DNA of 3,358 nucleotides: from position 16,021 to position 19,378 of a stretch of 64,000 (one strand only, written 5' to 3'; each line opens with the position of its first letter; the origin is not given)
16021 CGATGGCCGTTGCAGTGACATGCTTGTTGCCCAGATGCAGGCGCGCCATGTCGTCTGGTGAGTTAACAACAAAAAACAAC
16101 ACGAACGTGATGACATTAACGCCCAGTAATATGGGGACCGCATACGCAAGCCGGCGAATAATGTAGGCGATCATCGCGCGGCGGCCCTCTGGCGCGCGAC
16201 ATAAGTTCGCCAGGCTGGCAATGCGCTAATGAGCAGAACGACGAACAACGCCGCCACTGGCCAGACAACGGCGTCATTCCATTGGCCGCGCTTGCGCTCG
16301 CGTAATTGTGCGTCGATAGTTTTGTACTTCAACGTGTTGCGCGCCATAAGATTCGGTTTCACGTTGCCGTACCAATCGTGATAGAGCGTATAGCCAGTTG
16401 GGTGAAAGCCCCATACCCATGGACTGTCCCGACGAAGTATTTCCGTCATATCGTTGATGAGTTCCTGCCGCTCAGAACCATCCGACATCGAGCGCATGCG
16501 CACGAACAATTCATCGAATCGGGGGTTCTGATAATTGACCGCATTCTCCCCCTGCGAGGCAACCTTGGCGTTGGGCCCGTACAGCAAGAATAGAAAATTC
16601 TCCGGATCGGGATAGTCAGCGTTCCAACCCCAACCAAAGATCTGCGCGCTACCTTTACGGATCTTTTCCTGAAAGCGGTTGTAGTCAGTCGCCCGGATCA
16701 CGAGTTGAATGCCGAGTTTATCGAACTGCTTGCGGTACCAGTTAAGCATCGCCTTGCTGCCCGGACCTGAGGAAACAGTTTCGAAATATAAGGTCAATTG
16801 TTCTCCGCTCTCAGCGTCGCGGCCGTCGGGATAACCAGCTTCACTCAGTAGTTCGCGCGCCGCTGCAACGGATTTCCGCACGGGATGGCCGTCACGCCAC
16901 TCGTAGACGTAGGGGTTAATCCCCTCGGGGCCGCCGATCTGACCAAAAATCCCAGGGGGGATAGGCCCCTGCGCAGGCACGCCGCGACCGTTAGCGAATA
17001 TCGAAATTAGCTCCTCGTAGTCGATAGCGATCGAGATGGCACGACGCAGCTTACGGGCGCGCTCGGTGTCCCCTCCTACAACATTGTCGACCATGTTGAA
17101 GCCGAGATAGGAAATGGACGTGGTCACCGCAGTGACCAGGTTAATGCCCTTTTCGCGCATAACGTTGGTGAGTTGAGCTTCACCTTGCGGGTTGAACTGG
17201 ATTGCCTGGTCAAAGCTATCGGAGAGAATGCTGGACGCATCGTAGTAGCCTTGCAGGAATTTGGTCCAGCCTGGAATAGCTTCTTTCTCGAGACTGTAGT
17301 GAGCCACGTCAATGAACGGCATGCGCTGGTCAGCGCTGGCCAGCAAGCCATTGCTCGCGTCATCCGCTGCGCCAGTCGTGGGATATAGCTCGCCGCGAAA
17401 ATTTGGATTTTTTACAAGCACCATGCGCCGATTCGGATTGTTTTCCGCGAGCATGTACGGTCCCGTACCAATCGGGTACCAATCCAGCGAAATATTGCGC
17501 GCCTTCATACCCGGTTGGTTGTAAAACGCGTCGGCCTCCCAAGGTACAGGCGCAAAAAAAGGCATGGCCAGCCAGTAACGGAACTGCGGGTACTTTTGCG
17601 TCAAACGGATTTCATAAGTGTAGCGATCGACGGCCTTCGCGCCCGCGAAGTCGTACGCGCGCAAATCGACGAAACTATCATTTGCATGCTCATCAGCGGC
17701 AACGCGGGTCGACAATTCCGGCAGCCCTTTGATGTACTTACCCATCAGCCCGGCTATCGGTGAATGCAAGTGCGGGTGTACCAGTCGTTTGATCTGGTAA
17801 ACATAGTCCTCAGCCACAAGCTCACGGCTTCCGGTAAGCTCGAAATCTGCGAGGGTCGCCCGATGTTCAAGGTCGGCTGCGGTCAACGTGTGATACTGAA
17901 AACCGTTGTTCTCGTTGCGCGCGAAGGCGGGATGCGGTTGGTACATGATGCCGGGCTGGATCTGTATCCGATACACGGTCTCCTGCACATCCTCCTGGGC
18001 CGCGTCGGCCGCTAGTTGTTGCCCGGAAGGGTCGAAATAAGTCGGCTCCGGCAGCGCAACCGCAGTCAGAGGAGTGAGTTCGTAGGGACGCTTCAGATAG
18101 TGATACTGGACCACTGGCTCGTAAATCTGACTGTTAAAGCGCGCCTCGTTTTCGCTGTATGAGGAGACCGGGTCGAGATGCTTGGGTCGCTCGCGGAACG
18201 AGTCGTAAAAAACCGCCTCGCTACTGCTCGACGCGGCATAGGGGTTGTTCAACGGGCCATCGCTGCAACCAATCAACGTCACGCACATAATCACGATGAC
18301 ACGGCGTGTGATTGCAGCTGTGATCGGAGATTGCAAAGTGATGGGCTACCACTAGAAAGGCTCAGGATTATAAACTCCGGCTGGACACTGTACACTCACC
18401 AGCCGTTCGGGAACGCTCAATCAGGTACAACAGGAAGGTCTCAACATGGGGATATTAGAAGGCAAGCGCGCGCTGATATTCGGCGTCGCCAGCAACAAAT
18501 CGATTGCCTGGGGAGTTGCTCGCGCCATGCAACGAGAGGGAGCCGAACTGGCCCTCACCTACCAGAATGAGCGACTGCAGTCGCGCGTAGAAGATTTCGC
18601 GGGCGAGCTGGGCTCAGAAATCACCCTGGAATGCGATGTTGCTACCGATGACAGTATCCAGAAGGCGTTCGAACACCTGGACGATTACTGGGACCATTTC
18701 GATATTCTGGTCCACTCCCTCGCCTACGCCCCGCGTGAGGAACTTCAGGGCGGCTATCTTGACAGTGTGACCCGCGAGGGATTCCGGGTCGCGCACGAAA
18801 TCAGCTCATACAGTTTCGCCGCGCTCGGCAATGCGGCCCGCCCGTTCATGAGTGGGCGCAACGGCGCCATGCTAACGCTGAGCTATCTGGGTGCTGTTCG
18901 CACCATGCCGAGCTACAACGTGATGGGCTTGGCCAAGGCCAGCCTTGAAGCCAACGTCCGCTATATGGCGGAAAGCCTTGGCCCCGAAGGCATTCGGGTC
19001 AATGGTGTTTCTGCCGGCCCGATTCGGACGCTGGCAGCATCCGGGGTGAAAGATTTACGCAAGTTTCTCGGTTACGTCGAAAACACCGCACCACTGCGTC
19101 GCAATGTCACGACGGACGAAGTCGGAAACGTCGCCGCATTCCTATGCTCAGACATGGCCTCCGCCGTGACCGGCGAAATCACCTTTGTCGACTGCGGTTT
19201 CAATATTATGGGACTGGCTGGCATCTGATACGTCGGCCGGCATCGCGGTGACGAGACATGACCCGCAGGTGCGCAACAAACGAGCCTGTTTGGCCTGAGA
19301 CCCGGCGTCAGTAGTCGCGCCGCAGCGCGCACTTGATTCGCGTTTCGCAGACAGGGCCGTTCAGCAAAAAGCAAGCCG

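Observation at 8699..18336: Beta-oxidation gene pair (fadI/fadJ-like) embedded inside a yejABEF-like peptide ABC importer operon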

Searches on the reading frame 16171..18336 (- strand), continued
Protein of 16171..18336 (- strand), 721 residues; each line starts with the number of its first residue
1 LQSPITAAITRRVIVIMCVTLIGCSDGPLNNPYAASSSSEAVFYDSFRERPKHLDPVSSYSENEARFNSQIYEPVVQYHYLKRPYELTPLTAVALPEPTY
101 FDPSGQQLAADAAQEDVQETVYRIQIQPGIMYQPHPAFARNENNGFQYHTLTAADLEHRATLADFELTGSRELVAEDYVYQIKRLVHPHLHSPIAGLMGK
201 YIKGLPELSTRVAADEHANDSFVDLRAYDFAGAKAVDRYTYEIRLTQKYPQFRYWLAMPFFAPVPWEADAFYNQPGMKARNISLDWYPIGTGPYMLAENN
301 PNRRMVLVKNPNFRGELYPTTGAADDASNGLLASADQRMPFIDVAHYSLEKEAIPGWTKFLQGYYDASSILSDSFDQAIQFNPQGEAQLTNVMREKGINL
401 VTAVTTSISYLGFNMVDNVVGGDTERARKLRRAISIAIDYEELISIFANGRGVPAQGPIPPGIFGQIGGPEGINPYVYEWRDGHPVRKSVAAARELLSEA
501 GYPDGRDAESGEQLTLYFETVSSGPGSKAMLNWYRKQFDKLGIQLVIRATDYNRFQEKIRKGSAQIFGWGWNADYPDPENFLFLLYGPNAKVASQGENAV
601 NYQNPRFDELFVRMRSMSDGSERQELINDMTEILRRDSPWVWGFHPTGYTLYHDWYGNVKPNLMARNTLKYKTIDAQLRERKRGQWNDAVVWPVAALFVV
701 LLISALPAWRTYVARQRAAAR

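Call 75: predict_structure(alignment_id=A3)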
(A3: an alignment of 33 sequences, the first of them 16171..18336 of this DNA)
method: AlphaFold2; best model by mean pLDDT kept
length: 721 residues; sequences in the alignment: 33
mean_pLDDT: 64.9   pTM: 0.48
mean pLDDT of the five models: 64.9, 62.8, 61.3, 57.0, 56.9
residues with pLDDT >= 90: 97; 70-90: 244; 50-70: 171; < 50: 209
segments of 3 or more residues with pLDDT < 50: 1-3, 23-32, 56-61, 73-85, 351-388, 396-408, 444-466, 521-526, 549-602, 639-673
pLDDT, mean of each block of 10 residues (from residue 1): 58 74 49 61 65 48 55 47 53 86 93 91 91 87 91 86 84 91 79 64 91 79 88 95 90 66 80 83 62 70 71 67 66 70 70 41 33 32 41 47 40 72 85 85 40 34 50 76 82 93 89 77 48 82 71 36 30 31 44 37 66 59 69 58 28 27 30 57 61 74 80 70 48
secondary structure, 60 per line:
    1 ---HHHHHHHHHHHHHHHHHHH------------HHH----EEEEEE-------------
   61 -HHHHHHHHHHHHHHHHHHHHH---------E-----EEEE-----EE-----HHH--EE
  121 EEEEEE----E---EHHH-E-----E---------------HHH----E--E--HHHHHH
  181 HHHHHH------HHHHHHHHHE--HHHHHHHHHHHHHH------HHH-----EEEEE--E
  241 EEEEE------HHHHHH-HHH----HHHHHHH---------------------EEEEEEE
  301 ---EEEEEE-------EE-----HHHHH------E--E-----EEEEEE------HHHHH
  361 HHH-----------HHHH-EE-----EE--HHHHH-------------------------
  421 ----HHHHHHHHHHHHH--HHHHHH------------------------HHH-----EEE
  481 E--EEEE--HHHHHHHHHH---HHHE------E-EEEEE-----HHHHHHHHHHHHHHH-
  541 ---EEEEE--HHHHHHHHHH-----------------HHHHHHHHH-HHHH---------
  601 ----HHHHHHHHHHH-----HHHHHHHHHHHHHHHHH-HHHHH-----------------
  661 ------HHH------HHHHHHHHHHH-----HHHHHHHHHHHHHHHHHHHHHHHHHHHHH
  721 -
elements in order (helices of 4 or more, strands of 3 or more residues): H4-22 E42-47 H62-82 E98-101 E119-126 H175-186 H193-201 H205-218 E233-237 E240-245 H252-257 H266-272 E294-300 E304-309 H324-328 E344-349 H356-363 H375-378 H391-395 H425-437 H440-445 E478-481 E484-487 H490-499 E515-519 H525-539 E544-548 H551-560 H578-586 H588-591 H605-615 H621-637 H639-643 H676-686 H692-720
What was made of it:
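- On Opp/Dpp (PepT) superfamily of ABC importers: The AlphaFold model was too poor to use (call 75).
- Tried and rejected: AlphaFold2 model of the SBP from a 33-sequence alignment: mean pLDDT 64.9, pTM 0.48 (call 75).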

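Call 94: search_protein_representatives(protein=window:16171-18336:-)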
Query: 721 residues. Proteins with E-value up to 0.001 (for the whole library): 10537; up to 1e-10: 3061; up to 1e-30: 744. The best 150 are listed.
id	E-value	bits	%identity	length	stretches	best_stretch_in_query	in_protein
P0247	8.1e-277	936.7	57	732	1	16-719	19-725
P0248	7.6e-248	840.9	53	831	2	203-713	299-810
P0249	1.1e-244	830.4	53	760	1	16-720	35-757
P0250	9.2e-222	754.7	52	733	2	215-710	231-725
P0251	3.3e-218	743.0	50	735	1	12-702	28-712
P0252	7.5e-212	721.9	60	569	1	20-567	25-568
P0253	4.0e-209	712.9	49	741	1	13-720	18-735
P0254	5.1e-209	712.6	50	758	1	11-720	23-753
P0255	7.2e-206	702.1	47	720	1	11-710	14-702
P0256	7.3e-192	655.9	47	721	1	29-706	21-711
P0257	1.1e-191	655.2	48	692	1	18-702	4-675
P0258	2.1e-189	647.7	45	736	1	6-715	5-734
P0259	4.0e-189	646.8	45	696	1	13-712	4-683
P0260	4.3e-189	646.7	46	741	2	214-717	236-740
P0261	1.9e-187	641.2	47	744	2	214-712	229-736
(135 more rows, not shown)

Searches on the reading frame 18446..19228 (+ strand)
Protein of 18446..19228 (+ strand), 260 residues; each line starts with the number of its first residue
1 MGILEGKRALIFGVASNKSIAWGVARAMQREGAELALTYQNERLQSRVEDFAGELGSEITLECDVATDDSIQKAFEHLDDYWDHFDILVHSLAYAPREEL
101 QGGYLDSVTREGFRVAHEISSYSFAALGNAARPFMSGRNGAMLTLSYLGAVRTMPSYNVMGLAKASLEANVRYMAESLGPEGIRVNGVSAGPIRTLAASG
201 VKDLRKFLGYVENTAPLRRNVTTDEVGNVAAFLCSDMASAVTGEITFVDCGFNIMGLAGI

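Call 3: search_protein_families(library=pfam, proteins=[window:18446-19228:+])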
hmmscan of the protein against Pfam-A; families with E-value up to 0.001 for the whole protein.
window:18446-19228:+ (260 aa): 2 families
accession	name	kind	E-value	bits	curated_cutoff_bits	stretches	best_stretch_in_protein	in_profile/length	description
PF13561.12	adh_short_C2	-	2.3e-84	283.1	27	1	13-253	1-236/236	Enoyl-(Acyl carrier protein) reductase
PF00106.31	adh_short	-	2.4e-14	53.7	26.6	1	10-198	4-187/195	short chain dehydrogenase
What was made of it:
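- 18446..19228 (+): fabI (enoyl-ACP reductase), divergent from the SBP; a constant neighbour of this transporter family. PF13561 (call 3).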

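Call 4: search_protein_families(library=ncbifam, proteins=[window:18446-19228:+])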
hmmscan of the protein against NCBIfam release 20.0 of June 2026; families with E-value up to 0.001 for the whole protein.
window:18446-19228:+ (260 aa): 184 families (the best 25 are shown)
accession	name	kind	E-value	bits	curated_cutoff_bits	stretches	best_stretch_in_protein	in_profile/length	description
NF005422.0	PRK06997.1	equivalog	3.9e-117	390.3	440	1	1-255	1-254/262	enoyl-ACP reductase FabI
NF005938.0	PRK07984.1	equivalog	1.7e-114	381.5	477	1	1-257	1-256/262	enoyl-ACP reductase FabI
NF006428.0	PRK08690.1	equivalog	5.9e-112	373.1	462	1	1-257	1-257/261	enoyl-ACP reductase FabI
NF006266.0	PRK08415.1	equivalog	1.9e-94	316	441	1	3-258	2-255/274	enoyl-ACP reductase FabI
NF006019.0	PRK08159.1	equivalog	3.4e-94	315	452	1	2-257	6-259/272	enoyl-ACP reductase FabI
NF005615.0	PRK07370.1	equivalog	2.3e-91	305.6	391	1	4-257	5-259/259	enoyl-ACP reductase FabI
NF005078.0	PRK06505.1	equivalog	1.1e-90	303.5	446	1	2-257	3-256/271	enoyl-ACP reductase FabI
NF006369.1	PRK08594.1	equivalog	1.4e-87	293.4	370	1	4-255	4-255/256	enoyl-ACP reductase FabI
NF005717.0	PRK07533.1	equivalog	4.2e-87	292.1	337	1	3-255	8-258/259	enoyl-ACP reductase FabI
NF004748.0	PRK06079.1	equivalog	1.5e-82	276.6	362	1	2-253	3-250/252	enoyl-ACP reductase FabI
NF005145.0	PRK06603.1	equivalog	2.7e-76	256.5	456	1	2-257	4-257/260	enoyl-ACP reductase FabI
NF005908.0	PRK07889.1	equivalog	5.4e-58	196.7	299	1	1-256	2-255/256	enoyl-ACP reductase FabI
NF004957.0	PRK06300.1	equivalog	1.9e-43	148.8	356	1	69-258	104-291/299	enoyl-[acyl-carrier-protein] reductase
NF040631.2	InhA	exception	5.9e-43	147.3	430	1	2-251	1-257/257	NADH-dependent enoyl-ACP reductase InhA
NF005975.0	PRK08063.1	equivalog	6.4e-35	120.6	328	1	5-253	3-247/250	enoyl-[acyl-carrier-protein] reductase FabL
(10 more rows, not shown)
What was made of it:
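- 18446..19228 (+): FabI models score 390 bits, below their cut-offs (call 4).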
